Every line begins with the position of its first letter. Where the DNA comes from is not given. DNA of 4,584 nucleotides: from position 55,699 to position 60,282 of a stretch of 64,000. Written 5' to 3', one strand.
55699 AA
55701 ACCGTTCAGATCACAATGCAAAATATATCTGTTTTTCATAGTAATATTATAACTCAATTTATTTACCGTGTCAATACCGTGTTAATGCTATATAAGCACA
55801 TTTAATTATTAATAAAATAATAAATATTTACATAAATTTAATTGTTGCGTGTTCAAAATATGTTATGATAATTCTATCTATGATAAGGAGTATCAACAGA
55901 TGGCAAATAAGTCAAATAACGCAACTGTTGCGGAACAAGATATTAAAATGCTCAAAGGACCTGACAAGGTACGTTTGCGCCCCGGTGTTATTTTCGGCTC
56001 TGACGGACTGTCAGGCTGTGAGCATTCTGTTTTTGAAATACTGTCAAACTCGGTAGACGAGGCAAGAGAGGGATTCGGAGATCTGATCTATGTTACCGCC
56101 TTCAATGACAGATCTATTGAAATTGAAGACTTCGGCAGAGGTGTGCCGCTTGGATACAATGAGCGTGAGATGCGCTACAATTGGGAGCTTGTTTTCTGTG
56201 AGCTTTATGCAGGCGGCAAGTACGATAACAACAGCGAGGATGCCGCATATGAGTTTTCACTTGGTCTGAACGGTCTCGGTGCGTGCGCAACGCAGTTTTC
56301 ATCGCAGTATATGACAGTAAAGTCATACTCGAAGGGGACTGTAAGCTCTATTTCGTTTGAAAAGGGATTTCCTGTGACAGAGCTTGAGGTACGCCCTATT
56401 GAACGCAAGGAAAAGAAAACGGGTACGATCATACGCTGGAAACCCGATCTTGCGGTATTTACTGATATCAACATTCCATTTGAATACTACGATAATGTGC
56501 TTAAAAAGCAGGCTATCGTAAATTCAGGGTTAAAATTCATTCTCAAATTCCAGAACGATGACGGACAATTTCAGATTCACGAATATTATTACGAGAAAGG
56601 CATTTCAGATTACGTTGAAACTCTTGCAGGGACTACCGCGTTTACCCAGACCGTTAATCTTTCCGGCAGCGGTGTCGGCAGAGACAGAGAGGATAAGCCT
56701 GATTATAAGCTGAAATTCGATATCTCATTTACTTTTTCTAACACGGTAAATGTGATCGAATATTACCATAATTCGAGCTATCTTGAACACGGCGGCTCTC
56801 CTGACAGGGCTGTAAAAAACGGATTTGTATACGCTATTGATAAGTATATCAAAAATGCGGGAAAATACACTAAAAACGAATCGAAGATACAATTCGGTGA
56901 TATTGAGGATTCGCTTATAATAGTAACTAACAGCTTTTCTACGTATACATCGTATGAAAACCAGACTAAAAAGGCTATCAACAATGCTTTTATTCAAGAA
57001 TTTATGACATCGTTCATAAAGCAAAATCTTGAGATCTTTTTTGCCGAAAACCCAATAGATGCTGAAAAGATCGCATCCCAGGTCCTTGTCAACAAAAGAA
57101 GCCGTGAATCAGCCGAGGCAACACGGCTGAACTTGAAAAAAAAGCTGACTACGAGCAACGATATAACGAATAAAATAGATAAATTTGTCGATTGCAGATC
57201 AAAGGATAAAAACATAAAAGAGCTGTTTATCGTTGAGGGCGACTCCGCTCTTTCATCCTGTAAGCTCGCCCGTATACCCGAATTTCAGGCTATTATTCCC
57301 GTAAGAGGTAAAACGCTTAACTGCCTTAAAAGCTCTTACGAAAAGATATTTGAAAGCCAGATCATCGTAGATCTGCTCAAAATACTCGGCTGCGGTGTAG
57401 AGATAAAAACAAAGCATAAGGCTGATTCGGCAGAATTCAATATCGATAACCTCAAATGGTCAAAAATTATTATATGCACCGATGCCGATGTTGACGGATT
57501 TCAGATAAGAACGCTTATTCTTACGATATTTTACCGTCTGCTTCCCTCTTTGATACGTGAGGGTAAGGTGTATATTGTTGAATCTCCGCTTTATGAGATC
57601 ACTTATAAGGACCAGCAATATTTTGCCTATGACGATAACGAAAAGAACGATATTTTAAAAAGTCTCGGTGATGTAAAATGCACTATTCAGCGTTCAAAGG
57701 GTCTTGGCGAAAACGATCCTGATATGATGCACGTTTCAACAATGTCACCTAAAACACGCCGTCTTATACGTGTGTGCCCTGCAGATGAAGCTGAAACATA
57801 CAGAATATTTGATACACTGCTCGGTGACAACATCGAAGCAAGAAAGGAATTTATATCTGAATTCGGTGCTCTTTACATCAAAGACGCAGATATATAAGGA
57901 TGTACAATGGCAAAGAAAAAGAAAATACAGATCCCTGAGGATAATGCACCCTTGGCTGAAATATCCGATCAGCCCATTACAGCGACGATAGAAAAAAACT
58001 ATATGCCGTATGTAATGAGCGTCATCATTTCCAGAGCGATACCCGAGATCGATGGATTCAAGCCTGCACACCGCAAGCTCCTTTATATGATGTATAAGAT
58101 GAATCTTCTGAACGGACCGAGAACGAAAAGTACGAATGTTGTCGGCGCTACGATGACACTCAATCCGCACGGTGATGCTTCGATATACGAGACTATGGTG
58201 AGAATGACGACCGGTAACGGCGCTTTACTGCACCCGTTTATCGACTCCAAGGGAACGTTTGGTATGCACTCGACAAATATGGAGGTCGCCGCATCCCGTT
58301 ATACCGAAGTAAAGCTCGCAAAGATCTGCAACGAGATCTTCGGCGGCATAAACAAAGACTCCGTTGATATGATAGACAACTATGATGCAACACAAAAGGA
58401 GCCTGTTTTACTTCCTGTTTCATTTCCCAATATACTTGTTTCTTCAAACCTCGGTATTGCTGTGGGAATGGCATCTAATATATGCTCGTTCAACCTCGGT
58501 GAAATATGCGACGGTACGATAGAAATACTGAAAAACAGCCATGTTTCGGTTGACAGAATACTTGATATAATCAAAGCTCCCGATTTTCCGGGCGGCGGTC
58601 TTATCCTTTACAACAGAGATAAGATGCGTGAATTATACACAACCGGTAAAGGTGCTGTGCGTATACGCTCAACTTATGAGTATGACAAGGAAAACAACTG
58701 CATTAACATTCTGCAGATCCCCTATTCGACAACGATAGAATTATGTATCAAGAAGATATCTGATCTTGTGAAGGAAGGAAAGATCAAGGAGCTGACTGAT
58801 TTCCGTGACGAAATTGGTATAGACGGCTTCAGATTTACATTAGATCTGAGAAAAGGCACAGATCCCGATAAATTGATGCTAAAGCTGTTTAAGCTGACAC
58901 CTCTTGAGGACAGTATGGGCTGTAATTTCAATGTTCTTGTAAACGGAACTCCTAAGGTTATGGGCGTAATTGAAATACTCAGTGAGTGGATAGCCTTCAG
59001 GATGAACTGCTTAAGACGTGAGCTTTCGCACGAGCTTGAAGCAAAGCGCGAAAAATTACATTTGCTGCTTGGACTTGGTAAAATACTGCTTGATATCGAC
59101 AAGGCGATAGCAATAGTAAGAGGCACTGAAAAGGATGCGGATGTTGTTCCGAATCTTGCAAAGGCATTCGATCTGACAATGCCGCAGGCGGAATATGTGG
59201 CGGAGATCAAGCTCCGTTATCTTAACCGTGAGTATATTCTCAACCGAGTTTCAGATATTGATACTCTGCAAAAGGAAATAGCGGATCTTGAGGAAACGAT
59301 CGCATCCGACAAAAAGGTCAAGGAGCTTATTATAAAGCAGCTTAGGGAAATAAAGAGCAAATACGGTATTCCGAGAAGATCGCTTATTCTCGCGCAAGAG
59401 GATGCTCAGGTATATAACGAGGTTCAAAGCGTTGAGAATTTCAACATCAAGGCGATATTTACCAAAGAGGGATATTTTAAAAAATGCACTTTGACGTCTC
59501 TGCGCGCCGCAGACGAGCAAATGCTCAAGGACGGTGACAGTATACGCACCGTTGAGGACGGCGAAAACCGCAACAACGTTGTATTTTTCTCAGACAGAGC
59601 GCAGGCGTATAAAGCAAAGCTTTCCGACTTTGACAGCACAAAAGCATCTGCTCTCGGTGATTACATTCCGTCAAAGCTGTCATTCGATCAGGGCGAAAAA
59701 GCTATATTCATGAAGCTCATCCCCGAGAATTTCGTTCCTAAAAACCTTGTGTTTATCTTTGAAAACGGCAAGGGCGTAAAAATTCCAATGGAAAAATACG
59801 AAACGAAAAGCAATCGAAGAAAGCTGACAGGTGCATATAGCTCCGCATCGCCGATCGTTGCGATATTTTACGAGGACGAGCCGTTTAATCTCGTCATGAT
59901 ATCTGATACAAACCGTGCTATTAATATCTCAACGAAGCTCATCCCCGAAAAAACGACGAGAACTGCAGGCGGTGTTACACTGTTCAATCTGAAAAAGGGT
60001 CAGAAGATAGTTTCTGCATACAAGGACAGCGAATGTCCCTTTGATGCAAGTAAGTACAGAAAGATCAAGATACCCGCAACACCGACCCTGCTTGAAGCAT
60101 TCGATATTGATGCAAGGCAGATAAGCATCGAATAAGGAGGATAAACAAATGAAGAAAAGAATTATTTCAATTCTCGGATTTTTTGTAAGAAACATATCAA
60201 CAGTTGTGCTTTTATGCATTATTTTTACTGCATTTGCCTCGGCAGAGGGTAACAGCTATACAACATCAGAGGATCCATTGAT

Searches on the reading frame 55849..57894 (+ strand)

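Call 94: search_protein_families(library=pfam, proteins=[window:55849-57894:+], max_evalue=0.00001)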
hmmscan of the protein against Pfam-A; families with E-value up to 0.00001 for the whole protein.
window:55849-57894:+ (682 aa): 3 families
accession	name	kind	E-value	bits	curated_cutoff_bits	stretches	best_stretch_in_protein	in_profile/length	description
PF00204.31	DNA_gyraseB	-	1e-27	97.2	27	1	251-426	1-171/173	DNA gyrase B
PF00986.26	DNA_gyraseB_C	-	7.4e-20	71.3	29.8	1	610-669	3-62/63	DNA gyrase B subunit, carboxyl terminus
PF01751.28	Toprim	-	4.3e-15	56.1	23.1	1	458-577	1-94/96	Toprim domain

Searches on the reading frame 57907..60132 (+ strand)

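Call 94: search_protein_families(library=pfam, proteins=[window:57907-60132:+], max_evalue=0.00001)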
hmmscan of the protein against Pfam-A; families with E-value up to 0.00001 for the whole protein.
window:57907-60132:+ (742 aa): 2 families
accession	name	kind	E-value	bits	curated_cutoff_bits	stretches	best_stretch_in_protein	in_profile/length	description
PF00521.26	DNA_topoisoIV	-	1.8e-118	396.6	31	1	43-479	1-431/432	DNA gyrase/topoisomerase IV, subunit A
PF03989.18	DNA_gyraseA_C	-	1.3e-08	34.6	27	0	661-704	2-44/48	DNA gyrase C-terminal domain, beta-propeller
